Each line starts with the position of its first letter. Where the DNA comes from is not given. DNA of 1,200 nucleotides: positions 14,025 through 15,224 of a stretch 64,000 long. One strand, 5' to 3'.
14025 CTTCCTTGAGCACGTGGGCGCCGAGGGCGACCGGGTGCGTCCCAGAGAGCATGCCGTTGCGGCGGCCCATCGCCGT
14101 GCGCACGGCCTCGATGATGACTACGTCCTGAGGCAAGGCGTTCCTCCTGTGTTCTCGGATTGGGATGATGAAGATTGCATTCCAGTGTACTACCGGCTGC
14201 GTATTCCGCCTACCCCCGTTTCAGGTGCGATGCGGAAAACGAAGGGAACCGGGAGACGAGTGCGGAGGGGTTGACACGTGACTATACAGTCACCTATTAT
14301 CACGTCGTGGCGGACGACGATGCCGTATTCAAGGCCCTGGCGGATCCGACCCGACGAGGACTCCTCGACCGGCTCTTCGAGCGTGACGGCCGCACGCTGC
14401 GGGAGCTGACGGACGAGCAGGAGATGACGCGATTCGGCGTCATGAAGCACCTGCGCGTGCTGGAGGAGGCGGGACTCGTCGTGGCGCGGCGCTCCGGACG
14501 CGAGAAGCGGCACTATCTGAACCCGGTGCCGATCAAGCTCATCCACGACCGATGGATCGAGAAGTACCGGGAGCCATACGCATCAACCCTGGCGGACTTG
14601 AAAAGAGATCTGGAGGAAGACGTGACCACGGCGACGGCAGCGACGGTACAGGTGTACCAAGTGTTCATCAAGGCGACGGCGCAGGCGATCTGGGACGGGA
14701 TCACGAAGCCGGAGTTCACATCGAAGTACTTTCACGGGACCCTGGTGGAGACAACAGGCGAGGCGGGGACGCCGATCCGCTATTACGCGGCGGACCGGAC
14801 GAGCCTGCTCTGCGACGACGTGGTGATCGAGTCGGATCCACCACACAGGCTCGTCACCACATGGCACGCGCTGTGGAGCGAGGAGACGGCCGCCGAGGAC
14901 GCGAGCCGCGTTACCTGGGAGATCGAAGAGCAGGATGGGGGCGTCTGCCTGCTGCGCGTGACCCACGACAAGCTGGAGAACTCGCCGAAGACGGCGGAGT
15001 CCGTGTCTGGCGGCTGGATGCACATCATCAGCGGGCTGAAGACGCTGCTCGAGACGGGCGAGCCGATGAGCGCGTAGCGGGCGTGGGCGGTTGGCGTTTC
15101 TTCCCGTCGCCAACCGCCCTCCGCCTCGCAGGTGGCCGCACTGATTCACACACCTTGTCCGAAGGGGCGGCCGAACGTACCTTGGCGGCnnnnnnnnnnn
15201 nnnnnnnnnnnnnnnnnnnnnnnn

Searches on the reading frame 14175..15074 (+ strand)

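Call 13: search_protein_families(library=pfam, max_evalue=0.01, proteins=[window:14175-15074:+])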
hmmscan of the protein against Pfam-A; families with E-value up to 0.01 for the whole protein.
window:14175-15074:+ (300 aa): 5 families
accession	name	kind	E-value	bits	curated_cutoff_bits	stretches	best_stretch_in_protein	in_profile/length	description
PF08327.17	AHSA1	-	3.8e-18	66.4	22.1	1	166-293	1-125/125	Activator of Hsp90 ATPase homolog 1-like protein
PF12840.13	HTH_20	-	6e-09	36.2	27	1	55-102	1-48/51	Helix-turn-helix domain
PF01022.26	HTH_5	-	1.4e-05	25.3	22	1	57-102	1-45/47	Bacterial regulatory protein, arsR family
PF12802.13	MarR_2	-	0.0003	21.3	27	1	69-112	16-60/61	MarR family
PF25212.1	HVO_A0114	-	0.0055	16.9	27.6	1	50-115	15-79/84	HVO_A0114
